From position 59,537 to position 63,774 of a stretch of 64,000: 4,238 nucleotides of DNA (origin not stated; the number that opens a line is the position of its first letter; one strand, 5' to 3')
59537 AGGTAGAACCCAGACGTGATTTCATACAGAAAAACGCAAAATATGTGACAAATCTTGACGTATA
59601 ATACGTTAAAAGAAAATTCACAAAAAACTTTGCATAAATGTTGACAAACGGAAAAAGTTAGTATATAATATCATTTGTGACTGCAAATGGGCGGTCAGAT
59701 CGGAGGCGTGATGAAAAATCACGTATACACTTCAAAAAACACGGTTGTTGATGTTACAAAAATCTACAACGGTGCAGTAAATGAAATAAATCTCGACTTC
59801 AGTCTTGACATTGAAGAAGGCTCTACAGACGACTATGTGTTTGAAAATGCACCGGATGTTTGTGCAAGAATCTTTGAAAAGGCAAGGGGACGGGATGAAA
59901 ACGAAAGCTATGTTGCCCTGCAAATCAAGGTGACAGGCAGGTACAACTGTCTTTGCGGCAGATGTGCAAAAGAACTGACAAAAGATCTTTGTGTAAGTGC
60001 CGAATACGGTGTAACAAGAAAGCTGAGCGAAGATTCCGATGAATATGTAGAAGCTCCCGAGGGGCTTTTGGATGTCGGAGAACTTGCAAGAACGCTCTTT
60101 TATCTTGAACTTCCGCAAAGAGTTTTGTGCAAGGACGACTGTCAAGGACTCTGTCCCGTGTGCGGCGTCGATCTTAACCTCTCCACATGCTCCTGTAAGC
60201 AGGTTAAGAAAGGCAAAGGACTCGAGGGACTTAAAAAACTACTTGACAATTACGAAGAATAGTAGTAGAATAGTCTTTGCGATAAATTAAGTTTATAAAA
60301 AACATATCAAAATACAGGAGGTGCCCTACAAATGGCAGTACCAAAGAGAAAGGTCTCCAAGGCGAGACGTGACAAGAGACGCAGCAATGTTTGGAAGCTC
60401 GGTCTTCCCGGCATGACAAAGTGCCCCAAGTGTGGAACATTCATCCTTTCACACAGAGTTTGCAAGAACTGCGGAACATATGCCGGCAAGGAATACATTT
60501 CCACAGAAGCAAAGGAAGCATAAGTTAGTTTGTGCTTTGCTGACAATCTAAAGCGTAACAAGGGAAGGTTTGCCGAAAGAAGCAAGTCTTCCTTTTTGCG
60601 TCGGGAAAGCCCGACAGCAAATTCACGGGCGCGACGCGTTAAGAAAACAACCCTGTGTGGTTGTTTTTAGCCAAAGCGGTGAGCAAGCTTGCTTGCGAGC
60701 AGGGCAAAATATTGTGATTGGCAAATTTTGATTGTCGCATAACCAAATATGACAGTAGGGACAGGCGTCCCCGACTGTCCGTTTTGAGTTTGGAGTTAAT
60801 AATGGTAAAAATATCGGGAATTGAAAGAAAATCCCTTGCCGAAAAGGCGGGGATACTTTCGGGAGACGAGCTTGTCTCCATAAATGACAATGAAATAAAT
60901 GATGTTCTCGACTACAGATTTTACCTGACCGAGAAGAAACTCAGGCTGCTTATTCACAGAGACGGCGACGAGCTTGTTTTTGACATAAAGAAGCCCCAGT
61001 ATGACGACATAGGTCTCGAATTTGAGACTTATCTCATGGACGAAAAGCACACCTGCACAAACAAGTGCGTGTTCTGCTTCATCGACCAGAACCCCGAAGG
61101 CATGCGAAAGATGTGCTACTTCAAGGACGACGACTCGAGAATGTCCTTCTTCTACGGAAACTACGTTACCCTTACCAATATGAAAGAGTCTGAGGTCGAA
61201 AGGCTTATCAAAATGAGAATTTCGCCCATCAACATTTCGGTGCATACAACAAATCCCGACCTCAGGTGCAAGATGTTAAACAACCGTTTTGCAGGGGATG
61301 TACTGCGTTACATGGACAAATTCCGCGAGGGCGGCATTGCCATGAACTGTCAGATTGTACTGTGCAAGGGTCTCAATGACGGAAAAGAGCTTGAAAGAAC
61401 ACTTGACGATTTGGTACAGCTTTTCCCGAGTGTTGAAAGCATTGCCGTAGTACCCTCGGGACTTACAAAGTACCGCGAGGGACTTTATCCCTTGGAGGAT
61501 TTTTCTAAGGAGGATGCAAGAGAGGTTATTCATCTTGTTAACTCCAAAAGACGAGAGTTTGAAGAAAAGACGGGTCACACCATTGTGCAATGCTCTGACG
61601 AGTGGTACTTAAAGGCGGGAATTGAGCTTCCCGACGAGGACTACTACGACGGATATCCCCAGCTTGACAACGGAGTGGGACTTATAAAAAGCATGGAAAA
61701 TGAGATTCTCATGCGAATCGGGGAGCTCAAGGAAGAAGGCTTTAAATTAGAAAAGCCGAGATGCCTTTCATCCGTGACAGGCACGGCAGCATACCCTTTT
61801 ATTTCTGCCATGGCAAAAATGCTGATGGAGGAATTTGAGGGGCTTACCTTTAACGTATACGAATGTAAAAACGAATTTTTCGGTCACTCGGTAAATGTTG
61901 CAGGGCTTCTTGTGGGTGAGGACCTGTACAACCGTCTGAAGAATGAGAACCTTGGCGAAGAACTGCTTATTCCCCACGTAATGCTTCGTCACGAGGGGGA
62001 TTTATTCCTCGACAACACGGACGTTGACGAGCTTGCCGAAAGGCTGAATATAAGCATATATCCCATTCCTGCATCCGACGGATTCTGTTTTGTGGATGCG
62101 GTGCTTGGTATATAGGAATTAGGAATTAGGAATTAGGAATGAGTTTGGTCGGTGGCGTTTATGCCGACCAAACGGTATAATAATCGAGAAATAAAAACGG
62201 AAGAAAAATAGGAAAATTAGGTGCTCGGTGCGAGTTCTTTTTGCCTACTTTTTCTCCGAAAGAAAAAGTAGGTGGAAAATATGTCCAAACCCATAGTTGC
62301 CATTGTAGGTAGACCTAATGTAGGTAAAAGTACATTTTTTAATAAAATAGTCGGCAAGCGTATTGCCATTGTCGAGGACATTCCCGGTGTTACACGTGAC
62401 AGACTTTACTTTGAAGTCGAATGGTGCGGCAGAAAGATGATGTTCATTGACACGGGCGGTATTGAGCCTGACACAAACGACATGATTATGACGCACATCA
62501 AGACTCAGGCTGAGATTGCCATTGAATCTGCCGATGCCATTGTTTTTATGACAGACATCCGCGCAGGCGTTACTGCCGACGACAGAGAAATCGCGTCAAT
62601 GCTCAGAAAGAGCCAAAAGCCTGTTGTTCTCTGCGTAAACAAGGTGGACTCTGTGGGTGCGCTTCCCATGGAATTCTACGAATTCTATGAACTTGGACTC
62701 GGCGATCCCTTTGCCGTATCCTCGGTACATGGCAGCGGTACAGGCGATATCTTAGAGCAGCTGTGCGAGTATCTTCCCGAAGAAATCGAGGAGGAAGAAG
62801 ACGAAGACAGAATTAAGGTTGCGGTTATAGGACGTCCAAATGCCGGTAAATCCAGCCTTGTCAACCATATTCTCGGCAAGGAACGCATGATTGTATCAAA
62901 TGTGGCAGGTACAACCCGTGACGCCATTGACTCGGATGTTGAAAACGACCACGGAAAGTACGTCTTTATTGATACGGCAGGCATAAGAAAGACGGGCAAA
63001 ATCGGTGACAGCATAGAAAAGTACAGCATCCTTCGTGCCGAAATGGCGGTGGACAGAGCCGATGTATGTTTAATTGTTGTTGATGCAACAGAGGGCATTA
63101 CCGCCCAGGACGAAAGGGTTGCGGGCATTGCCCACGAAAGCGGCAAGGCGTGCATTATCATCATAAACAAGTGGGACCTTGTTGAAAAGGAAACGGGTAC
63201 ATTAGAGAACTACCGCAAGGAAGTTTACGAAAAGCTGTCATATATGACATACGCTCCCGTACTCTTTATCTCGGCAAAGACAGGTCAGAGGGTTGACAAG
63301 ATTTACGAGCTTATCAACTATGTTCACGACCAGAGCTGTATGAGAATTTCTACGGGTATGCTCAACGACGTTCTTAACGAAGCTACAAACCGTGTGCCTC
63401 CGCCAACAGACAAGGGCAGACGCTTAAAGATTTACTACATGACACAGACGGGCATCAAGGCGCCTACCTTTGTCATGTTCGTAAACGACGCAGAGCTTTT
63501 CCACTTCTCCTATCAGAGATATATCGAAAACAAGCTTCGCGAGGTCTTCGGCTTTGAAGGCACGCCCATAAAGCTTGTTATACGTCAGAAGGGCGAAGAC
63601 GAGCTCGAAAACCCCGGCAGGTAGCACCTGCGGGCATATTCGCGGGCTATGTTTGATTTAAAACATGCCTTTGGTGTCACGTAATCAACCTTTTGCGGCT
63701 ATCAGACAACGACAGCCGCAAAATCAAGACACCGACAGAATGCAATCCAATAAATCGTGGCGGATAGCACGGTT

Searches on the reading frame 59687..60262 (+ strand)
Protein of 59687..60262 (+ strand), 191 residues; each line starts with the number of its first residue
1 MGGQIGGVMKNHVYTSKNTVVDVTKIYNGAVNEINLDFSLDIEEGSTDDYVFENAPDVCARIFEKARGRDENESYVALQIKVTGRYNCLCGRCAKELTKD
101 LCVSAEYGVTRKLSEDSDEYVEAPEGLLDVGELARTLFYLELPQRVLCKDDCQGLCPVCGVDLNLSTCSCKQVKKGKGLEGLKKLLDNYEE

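Call 53: search_protein_families(library=pfam, proteins=[window:59687-60262:+], max_evalue=0.001)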
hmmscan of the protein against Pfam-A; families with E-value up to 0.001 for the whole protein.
window:59687-60262:+ (191 aa): 1 family
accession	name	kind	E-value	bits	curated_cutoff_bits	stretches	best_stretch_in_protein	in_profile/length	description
PF02620.22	YceD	-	2.1e-15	57.3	33.2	1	78-185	1-118/119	Large ribosomal RNA subunit accumulation protein YceD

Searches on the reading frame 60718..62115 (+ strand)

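Call 53: search_protein_families(library=pfam, proteins=[window:60718-62115:+], max_evalue=0.001)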
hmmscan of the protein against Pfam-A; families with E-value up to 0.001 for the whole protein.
window:60718-62115:+ (465 aa): 5 families
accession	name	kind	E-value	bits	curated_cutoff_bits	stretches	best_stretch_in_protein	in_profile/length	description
PF04459.17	DUF512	-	8.9e-69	231.2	25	1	245-450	1-200/202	Protein of unknown function (DUF512)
PF19238.5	Radical_SAM_2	-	1.1e-66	223.6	26.7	1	94-242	3-151/151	Radical SAM-like domain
PF17820.7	PDZ_6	-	8.7e-09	35.4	27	1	32-80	2-53/54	PDZ domain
PF04055.27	Radical_SAM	-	0.00036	21.2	29.5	0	153-231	90-165/166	Radical SAM superfamily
PF13180.12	PDZ_2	-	0.00069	20.3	27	0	32-90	16-78/80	PDZ domain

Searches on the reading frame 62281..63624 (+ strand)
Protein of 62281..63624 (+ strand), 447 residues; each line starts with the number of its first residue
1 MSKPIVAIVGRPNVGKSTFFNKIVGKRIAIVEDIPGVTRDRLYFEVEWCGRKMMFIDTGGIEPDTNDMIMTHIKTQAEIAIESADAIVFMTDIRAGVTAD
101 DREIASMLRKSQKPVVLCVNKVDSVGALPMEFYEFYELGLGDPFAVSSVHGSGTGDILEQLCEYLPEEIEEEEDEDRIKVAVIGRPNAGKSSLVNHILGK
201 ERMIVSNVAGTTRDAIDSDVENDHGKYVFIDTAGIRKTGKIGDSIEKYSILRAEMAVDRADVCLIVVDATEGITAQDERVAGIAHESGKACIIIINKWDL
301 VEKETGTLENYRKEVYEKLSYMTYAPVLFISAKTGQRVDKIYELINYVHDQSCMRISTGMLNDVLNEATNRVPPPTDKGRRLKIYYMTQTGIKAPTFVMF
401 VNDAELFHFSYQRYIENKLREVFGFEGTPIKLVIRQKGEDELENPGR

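Call 45: find_encoding_contigs(protein=window:62281-63624:+, flank=1500, max_places=10)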
Protein window:62281-63624:+ (447 aa): 23 contigs read that carry it; 1 place shown.
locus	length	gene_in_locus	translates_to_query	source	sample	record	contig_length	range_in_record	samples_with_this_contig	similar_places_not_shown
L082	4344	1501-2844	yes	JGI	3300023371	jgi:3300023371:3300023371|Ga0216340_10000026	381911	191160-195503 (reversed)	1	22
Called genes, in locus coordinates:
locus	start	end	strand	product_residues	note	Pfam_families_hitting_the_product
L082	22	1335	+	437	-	PF17820:PDZ_6, PF19238:Radical_SAM_2, PF04459:DUF512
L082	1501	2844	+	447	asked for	PF00009:GTP_EFTU, PF01926:MMR_HSR1, PF02421:FeoB_N, PF04548:AIG1 (weak), PF00009:GTP_EFTU, PF01926:MMR_HSR1, PF02421:FeoB_N, PF14714:KH_dom-like, +5 more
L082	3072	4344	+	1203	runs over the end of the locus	PF00580:UvrD-helicase, PF13245:AAA_19 (weak), PF00580:UvrD-helicase, PF13361:UvrD_C, PF13538:UvrD_C_2 (faint), PF12705:PDDEXK_1 (weak)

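Call 63: find_homologous_proteins(query=window:62281-63624:+, max_evalue=1e-150)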
Query window:62281-63624:+ (447 aa): 7977 proteins with E <= 1e-150 among 8000 candidates; the best 120 are listed.
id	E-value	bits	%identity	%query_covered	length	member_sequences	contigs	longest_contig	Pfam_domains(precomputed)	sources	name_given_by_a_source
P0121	1.2e-290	982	98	100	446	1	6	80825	PF02492.26,PF01926.30,PF08477.20,PF00350.30,PF02421.25,PF00009.34,PF03193.23,PF14714.12,PF04548.23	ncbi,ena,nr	ncbi:MAG: ribosome biogenesis GTPase Der [Clostridia bacterium]|nr:ribosome biogenesis GTPase Der [C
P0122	1.6e-290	981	98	100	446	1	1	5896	PF02492.26,PF01926.30,PF08477.20,PF00350.30,PF02421.25,PF00009.34,PF03193.23,PF14714.12,PF04548.23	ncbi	-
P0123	7.6e-285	962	95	100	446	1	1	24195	PF02492.26,PF01926.30,PF08477.20,PF00350.30,PF02421.25,PF00009.34,PF03193.23,PF14714.12,PF04548.23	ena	-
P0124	8.9e-285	962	95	100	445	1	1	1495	PF02492.26,PF01926.30,PF08477.20,PF00350.30,PF02421.25,PF00009.34,PF03193.23,PF14714.12,PF04548.23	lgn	-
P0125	2.0e-284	961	95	100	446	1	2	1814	PF01926.30,PF08477.20,PF00350.30,PF02421.25,PF00009.34,PF03193.23,PF14714.12,PF04548.23,PF00071.29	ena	-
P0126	2.6e-284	961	95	100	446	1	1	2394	PF01926.30,PF08477.20,PF00350.30,PF02421.25,PF00009.34,PF03193.23,PF14714.12,PF04548.23,PF00071.29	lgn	-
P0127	2.9e-284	961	95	100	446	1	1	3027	PF01926.30,PF08477.20,PF00350.30,PF02421.25,PF00009.34,PF03193.23,PF14714.12,PF04548.23,PF00071.29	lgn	-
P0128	2.9e-284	961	95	100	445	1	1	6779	PF01926.30,PF08477.20,PF00350.30,PF02421.25,PF00009.34,PF03193.23,PF14714.12,PF04548.23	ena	-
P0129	5.4e-284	960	95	100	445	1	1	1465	PF01926.30,PF08477.20,PF00350.30,PF02421.25,PF00009.34,PF03193.23,PF14714.12,PF04548.23,PF00071.29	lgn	-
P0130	9.2e-284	959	95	100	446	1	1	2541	PF01926.30,PF08477.20,PF00350.30,PF02421.25,PF00009.34,PF03193.23,PF14714.12,PF04548.23,PF00071.29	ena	-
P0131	1.0e-283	959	95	100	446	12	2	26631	PF01926.30,PF08477.20,PF00350.30,PF02421.25,PF00009.34,PF03193.23,PF14714.12,PF04548.23,PF00071.29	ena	-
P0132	1.1e-283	959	95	100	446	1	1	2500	PF01926.30,PF08477.20,PF00350.30,PF02421.25,PF00009.34,PF03193.23,PF14714.12,PF04548.23,PF00071.29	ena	-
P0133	3.1e-283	957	95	100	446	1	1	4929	PF01926.30,PF08477.20,PF00350.30,PF02421.25,PF00009.34,PF03193.23,PF14714.12,PF04548.23,PF00071.29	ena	-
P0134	1.6e-281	951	94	100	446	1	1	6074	PF01926.30,PF08477.20,PF00350.30,PF02421.25,PF00009.34,PF03193.23,PF14714.12,PF04548.23,PF00071.29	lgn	-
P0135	5.0e-280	947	93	100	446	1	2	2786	PF01926.30,PF08477.20,PF00350.30,PF02421.25,PF00009.34,PF03193.23,PF14714.12,PF04548.23,PF00071.29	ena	-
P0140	1.7e-274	928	91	100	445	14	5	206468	PF01926.30,PF08477.20,PF00350.30,PF02421.25,PF00009.34,PF03193.23,PF14714.12,PF04548.23,PF00071.29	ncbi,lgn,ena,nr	ncbi:MAG: ribosome biogenesis GTPase Der [Clostridia bacterium]|nr:ribosome biogenesis GTPase Der [C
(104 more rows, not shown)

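Call 64: find_encoding_contigs(protein=P0121, flank=10000, max_places=2)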
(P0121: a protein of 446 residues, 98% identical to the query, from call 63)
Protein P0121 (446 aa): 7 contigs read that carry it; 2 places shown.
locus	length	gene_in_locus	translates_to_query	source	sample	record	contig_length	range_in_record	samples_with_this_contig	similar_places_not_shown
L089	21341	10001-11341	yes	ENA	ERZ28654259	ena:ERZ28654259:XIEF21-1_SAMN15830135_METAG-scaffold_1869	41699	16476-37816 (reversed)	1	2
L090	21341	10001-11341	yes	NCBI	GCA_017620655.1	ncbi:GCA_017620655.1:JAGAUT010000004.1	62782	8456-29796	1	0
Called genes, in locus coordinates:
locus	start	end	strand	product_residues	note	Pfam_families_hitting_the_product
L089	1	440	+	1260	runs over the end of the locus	-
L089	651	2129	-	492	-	PF09547:SpoIVA_ATPase, PF20438:SpoIVA_middle, PF20439:SpoIVA_C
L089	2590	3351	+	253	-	PF03808:Glyco_tran_WecG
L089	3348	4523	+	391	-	PF02463:SMC_N, PF13175:AAA_15, PF13476:AAA_23 (weak), PF13304:AAA_21 (faint)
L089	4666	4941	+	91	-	-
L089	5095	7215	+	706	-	PF02518:HATPase_c, PF00204:DNA_gyraseB, PF01751:Toprim, PF00986:DNA_gyraseB_C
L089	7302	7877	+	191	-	PF02620:YceD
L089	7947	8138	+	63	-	PF01783:Ribosomal_L32p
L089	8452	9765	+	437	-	PF17820:PDZ_6 (weak), PF19238:Radical_SAM_2, PF04459:DUF512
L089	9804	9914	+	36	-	-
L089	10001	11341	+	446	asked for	PF00009:GTP_EFTU (weak), PF01926:MMR_HSR1, PF02421:FeoB_N, PF04548:AIG1 (weak), PF00009:GTP_EFTU, PF01926:MMR_HSR1, PF02421:FeoB_N, PF14714:KH_dom-like, +5 more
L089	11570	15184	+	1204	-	PF00580:UvrD-helicase, PF13245:AAA_19, PF13361:UvrD_C, PF13538:UvrD_C_2 (faint), PF12705:PDDEXK_1 (weak)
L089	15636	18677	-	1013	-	PF14307:Glyco_tran_WbsX, PF07833:Cu_amine_oxidN1 (weak)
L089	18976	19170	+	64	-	-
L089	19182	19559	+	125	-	PF16677:GP3_package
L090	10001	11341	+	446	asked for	PF00009:GTP_EFTU (weak), PF01926:MMR_HSR1, PF02421:FeoB_N, PF04548:AIG1 (weak), PF00009:GTP_EFTU, PF01926:MMR_HSR1, PF02421:FeoB_N, PF14714:KH_dom-like, +5 more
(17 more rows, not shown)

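Call 65: find_encoding_contigs(protein=P0123, flank=10000, max_places=2)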
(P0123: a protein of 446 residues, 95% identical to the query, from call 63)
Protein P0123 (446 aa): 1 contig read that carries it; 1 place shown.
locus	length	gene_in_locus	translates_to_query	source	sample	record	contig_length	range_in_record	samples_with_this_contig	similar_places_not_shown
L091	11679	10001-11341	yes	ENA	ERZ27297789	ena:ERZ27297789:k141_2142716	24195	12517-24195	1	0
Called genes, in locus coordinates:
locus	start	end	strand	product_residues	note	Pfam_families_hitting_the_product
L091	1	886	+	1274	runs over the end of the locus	PF00395:SLH, PF13205:Big_5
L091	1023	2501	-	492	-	PF09547:SpoIVA_ATPase, PF20438:SpoIVA_middle, PF20439:SpoIVA_C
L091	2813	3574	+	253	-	PF03808:Glyco_tran_WecG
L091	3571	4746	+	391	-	PF02463:SMC_N, PF13175:AAA_15, PF13476:AAA_23 (weak), PF13304:AAA_21 (faint)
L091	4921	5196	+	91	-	PF04025:RemA-like (weak)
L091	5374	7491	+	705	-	PF02518:HATPase_c, PF00204:DNA_gyraseB, PF01751:Toprim, PF00986:DNA_gyraseB_C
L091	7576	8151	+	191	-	PF02620:YceD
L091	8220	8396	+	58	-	PF01783:Ribosomal_L32p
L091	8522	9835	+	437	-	PF13180:PDZ_2 (faint), PF17820:PDZ_6, PF19238:Radical_SAM_2, PF04459:DUF512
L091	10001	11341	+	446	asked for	PF00009:GTP_EFTU (weak), PF01926:MMR_HSR1, PF02421:FeoB_N, PF04548:AIG1 (weak), PF00009:GTP_EFTU, PF01926:MMR_HSR1, PF02421:FeoB_N, PF14714:KH_dom-like, +5 more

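Call 66: find_encoding_contigs(protein=P0140, flank=10000, max_places=2)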
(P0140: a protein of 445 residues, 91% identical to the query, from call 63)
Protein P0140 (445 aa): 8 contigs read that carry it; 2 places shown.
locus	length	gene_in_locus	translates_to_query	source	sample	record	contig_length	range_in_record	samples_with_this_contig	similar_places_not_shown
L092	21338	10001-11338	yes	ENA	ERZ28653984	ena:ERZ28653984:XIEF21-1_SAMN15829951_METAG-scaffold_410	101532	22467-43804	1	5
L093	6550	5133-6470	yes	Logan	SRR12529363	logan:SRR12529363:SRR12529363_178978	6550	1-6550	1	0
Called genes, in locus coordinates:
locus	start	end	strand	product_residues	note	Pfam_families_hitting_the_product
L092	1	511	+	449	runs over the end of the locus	PF01229:Glyco_hydro_39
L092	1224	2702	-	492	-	PF09547:SpoIVA_ATPase, PF20438:SpoIVA_middle, PF20439:SpoIVA_C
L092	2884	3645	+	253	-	PF03808:Glyco_tran_WecG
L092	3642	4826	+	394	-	PF02463:SMC_N, PF13175:AAA_15, PF13476:AAA_23 (weak), PF13304:AAA_21 (weak)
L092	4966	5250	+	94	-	-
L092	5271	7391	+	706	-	PF02518:HATPase_c, PF00204:DNA_gyraseB, PF01751:Toprim, PF00986:DNA_gyraseB_C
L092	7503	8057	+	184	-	PF02620:YceD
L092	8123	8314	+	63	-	PF01783:Ribosomal_L32p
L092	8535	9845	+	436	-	PF17820:PDZ_6, PF19238:Radical_SAM_2, PF04459:DUF512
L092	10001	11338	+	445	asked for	PF00009:GTP_EFTU (weak), PF01926:MMR_HSR1, PF02421:FeoB_N, PF04548:AIG1 (weak), PF00009:GTP_EFTU, PF01926:MMR_HSR1, PF02421:FeoB_N, PF14714:KH_dom-like, +5 more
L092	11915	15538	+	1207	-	PF00580:UvrD-helicase, PF13245:AAA_19, PF13361:UvrD_C, PF13538:UvrD_C_2 (faint), PF12705:PDDEXK_1 (weak)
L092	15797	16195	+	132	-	-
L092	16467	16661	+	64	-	-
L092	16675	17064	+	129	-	PF16677:GP3_package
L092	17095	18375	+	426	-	PF03237:Terminase_6N, PF04466:Terminase_3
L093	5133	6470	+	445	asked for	PF00009:GTP_EFTU (weak), PF01926:MMR_HSR1, PF02421:FeoB_N, PF04548:AIG1 (weak), PF00009:GTP_EFTU, PF01926:MMR_HSR1, PF02421:FeoB_N, PF14714:KH_dom-like, +5 more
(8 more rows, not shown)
